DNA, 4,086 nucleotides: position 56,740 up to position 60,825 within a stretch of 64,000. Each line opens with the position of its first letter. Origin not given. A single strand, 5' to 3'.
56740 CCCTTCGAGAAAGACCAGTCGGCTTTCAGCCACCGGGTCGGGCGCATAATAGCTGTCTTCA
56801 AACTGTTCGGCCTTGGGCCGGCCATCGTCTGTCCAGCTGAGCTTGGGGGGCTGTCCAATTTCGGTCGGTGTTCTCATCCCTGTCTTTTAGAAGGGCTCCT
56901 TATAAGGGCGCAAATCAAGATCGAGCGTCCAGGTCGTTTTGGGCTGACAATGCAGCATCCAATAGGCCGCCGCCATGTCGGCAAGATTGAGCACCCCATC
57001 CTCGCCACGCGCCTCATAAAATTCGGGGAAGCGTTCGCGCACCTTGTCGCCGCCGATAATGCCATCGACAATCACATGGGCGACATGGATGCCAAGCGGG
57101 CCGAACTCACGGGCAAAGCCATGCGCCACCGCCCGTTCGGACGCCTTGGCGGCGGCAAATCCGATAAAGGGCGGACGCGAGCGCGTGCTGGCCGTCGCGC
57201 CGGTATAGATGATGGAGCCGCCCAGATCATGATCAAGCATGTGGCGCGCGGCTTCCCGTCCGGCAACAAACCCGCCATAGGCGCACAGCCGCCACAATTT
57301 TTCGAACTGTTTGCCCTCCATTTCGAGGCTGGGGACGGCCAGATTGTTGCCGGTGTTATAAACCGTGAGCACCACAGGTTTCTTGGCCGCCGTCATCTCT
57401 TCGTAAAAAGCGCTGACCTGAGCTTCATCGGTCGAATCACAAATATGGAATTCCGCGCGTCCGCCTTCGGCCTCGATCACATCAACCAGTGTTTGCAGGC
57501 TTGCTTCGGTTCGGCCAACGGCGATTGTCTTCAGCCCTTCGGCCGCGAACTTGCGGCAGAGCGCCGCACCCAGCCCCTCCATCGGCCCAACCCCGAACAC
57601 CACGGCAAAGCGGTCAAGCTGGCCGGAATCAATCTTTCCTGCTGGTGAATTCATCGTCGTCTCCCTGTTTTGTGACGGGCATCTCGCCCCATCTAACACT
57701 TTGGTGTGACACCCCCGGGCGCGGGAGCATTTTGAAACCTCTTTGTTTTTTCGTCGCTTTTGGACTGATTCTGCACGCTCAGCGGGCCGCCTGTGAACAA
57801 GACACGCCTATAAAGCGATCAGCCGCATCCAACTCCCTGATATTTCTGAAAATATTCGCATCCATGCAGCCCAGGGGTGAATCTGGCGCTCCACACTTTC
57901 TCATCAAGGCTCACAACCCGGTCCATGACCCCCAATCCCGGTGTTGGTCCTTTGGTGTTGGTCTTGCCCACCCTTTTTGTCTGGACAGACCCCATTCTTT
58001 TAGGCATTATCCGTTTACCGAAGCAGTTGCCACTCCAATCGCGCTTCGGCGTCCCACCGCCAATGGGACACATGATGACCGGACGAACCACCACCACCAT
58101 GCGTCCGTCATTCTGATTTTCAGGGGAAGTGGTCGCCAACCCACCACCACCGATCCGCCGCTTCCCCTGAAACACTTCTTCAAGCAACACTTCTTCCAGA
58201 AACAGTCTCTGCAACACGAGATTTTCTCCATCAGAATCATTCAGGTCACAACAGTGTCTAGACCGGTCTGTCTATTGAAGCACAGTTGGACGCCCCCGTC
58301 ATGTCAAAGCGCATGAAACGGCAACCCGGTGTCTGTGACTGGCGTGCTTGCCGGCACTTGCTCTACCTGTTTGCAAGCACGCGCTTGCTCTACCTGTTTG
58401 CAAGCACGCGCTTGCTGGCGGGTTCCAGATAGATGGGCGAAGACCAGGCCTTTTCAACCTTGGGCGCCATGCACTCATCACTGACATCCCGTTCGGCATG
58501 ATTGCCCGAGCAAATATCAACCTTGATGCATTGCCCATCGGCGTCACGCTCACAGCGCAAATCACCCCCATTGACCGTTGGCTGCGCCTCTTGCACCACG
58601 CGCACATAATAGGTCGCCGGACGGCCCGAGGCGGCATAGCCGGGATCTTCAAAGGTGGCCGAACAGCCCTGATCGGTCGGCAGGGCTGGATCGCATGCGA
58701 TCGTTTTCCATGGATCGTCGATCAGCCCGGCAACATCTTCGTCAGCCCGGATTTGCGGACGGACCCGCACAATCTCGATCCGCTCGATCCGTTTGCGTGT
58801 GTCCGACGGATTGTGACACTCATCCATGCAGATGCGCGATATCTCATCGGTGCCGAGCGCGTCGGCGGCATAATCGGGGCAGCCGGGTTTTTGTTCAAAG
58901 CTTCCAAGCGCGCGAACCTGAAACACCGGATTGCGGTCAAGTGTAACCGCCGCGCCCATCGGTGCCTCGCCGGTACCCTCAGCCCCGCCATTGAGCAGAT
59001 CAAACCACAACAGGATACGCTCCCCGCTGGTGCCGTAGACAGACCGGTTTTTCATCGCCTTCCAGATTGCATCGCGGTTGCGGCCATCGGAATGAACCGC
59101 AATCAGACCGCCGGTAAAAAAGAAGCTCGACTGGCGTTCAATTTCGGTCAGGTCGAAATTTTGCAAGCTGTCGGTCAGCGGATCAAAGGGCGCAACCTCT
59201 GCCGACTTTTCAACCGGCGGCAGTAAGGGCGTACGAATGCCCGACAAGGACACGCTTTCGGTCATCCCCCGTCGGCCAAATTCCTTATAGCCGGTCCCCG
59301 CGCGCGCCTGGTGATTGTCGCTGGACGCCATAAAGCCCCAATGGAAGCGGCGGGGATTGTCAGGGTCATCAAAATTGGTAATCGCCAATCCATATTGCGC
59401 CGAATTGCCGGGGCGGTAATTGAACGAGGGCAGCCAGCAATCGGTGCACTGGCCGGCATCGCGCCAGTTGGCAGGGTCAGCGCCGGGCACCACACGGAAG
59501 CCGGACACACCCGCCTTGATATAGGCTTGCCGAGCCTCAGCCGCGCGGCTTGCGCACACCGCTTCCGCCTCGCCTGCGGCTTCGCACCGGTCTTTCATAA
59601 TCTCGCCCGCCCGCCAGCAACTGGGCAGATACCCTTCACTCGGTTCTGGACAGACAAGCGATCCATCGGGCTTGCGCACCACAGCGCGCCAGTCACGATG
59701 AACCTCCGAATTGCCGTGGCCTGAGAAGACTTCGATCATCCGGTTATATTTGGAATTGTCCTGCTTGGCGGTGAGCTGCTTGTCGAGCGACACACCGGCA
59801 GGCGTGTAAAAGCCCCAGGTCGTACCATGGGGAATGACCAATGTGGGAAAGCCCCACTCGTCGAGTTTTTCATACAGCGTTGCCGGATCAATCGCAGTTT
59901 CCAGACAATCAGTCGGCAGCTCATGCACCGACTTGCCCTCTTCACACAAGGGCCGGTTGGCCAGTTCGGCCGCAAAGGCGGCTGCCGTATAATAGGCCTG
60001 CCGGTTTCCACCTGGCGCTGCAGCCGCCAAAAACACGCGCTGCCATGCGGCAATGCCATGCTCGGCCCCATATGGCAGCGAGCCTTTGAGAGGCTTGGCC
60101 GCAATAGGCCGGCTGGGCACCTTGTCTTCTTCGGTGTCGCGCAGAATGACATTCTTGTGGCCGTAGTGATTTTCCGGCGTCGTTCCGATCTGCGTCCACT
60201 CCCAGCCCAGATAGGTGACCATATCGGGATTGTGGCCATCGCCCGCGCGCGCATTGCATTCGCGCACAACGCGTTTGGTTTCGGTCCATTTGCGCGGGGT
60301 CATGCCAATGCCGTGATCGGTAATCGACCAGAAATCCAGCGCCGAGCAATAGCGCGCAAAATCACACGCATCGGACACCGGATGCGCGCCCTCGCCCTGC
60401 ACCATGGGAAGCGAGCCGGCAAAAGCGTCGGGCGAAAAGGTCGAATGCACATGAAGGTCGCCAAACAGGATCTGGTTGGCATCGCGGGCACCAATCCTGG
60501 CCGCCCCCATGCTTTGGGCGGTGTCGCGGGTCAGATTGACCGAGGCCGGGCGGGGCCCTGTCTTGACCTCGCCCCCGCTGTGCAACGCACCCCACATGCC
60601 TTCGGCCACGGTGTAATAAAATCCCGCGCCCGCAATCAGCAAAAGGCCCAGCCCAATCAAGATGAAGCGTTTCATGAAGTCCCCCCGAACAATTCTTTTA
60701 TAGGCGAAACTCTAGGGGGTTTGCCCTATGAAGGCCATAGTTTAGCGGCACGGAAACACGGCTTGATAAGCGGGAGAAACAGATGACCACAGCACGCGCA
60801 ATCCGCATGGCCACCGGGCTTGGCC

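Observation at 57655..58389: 735-bp intergenic region with a hairpin array whose loops repeat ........: candidate new sRNA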

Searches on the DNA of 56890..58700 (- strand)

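Call 4: search_rna_families(source=window, start=57400, end=58700, threshold=evalue, max_evalue=10, show_alignments=3)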
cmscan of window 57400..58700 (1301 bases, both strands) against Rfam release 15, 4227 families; matches with E-value up to 10: 3.
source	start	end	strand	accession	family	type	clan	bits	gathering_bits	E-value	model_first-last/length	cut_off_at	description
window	57504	57598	-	RF02007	mir-1237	Gene; miRNA;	-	19.2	65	9.6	1-102/102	no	mir-1237 microRNA precursor family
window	58122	58188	+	RF03536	Flavi_TBFV_xrRNA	Cis-reg;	-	14.7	46.5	7.1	1-89/89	no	Tick-borne Flavivirus exoribonuclease-resistant RNA element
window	58666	58689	-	RF01876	MIAT_exon5_2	Gene; lncRNA;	-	13.1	75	4.9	62-83/83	no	Myocardial infarction associated transcript exon 5 conserved region 2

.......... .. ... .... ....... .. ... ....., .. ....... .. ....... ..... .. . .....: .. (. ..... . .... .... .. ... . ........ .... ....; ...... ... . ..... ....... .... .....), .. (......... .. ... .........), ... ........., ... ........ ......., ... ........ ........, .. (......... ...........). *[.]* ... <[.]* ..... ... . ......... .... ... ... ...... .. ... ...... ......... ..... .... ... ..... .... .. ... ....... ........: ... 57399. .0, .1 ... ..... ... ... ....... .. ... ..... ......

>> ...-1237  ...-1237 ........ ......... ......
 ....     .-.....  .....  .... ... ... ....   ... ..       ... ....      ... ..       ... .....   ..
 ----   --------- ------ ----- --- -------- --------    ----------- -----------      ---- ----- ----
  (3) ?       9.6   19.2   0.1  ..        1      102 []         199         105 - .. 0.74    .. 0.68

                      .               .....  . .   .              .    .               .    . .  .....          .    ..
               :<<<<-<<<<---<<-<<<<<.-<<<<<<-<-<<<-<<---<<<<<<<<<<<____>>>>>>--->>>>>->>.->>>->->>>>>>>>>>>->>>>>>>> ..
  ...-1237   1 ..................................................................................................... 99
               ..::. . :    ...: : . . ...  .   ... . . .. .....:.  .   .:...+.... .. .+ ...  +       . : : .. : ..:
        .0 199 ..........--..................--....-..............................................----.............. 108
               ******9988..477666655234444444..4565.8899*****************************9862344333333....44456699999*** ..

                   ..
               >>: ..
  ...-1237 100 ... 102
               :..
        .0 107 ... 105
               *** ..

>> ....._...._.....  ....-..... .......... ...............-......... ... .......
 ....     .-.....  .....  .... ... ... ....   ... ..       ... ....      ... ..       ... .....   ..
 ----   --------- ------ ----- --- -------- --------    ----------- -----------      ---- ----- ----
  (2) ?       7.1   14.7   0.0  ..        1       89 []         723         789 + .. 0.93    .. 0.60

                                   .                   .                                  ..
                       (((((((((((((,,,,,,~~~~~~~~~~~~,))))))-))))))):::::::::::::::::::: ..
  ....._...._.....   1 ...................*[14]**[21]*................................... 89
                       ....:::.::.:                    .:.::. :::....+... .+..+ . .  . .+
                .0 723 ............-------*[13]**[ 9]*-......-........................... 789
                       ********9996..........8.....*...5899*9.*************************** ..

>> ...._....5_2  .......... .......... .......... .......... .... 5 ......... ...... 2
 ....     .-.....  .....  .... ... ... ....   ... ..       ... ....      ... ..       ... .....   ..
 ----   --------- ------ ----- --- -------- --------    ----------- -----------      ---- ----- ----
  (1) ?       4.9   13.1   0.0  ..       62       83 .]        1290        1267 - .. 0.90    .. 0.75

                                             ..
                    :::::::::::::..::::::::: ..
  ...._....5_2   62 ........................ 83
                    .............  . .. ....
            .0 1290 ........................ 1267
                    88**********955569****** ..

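Call 53: search_rna_families(sources=[L001, L003, L005, L007, L041, L048], threshold=evalue, max_evalue=10)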
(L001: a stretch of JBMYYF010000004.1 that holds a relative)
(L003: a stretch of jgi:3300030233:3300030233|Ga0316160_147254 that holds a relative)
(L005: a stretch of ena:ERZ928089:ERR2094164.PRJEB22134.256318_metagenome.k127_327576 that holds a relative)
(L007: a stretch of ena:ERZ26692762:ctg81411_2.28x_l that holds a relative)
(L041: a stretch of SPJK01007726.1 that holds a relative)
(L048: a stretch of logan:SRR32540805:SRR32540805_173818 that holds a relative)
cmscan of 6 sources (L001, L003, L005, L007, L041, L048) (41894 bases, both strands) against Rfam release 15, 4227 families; matches with E-value up to 10: 11.
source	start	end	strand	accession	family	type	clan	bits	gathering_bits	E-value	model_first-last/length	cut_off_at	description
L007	3678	3776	-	RF01770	rimP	Cis-reg; leader;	-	28.7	47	0.96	1-102/102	no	Gammaprotebacteria rimP leader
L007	3670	3751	+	RF02074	STnc240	Gene; sRNA;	-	27.3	55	5.1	1-77/77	no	Enterobacterial sRNA STnc240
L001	3507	3550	+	RF01939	mir-761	Gene; miRNA;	-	26.1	82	0.33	1-65/65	no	mir-761 microRNA precursor family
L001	8366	8438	-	RF04078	mir-1905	Gene; miRNA;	-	25.5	83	0.85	1-73/73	no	mir-1905 microRNA precursor family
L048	84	127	-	RF01939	mir-761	Gene; miRNA;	-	24.8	82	0.71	1-65/65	no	mir-761 microRNA precursor family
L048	84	127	+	RF01939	mir-761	Gene; miRNA;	-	22.7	82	2.7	1-65/65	no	mir-761 microRNA precursor family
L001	928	969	+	RF00060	HgcE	Gene; snRNA; snoRNA; HACA-box;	-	20.9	50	2.6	54-95/130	no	HgcE RNA (Pab105)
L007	3715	3837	-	RF02901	AaHKsRNA41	Gene; sRNA;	-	20.2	97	1.6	1-187/187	no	Aggregatibacter sRNA 41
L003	6053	6108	+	RF01131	sR47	Gene; snRNA; snoRNA; CD-box;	CL00132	18.4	40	4.3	1-55/55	no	Small nucleolar RNA sR47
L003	981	1055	+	RF02087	Yar_3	Gene; lncRNA;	-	18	50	2.4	1-67/67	no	Yellow-achaete intergenic RNA conserved region 3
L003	3058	3115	+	RF01121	sR38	Gene; snRNA; snoRNA; CD-box;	-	17.5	50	7.6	1-59/59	no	Small nucleolar RNA sR38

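Call 70: search_dna_similar(query=window:57935-58190:+, collection=plasmids, mode=distant, max_evalue=0.01, max_rows=10)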
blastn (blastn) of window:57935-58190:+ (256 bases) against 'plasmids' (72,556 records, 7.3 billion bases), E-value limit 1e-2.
No match.

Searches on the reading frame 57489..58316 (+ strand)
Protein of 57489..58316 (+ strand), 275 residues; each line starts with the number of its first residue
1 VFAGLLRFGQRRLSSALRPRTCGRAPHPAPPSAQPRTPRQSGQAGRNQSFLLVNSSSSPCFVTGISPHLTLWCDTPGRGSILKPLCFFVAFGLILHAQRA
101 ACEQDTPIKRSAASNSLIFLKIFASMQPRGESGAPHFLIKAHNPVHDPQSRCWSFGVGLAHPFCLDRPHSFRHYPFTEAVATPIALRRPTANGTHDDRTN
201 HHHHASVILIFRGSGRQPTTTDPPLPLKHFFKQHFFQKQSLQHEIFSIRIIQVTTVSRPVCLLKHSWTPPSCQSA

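Call 50: search_protein_families(library=pfam, proteins=[window:57489-58316:+], max_evalue=0.01)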
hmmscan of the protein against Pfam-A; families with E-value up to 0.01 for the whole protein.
window:57489-58316:+ (275 aa): 0 families

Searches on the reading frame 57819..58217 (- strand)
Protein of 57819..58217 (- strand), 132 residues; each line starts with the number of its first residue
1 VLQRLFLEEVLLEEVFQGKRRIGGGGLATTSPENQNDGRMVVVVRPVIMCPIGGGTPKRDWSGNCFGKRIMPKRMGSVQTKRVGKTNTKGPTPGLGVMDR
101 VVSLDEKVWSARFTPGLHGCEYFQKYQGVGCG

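Call 50: search_protein_families(library=pfam, proteins=[window:57819-58217:-], max_evalue=0.01)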
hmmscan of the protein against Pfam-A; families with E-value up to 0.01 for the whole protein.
window:57819-58217:- (132 aa): 0 families

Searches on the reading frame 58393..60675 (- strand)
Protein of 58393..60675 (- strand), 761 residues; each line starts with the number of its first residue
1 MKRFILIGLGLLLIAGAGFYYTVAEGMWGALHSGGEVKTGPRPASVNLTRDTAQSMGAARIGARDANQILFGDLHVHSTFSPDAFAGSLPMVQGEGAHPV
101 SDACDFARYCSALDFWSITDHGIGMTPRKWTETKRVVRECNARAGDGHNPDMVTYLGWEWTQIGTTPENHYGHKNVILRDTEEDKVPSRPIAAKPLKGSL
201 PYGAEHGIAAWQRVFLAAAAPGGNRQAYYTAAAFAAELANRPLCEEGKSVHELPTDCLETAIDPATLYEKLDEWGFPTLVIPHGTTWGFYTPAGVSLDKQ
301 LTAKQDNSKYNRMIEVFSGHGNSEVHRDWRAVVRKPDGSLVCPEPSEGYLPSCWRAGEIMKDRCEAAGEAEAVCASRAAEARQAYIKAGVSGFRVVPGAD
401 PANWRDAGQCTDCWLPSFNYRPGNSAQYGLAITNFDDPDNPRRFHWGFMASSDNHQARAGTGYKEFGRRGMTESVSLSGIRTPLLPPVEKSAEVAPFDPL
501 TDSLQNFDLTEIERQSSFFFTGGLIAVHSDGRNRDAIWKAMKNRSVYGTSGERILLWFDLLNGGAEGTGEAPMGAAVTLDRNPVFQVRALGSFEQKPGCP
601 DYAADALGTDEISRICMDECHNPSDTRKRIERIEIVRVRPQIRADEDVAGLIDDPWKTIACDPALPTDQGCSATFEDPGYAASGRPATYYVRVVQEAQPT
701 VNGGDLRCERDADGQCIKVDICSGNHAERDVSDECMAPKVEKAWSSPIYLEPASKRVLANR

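Call 50: search_protein_families(library=pfam, proteins=[window:58393-60675:-], max_evalue=0.01)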
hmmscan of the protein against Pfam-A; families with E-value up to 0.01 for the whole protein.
window:58393-60675:- (761 aa): 1 family
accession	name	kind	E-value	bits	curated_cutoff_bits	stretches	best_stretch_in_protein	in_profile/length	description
PF12228.14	DUF3604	-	6.5e-20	71.5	20.4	2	440-556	320-412/591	Protein of unknown function (DUF3604)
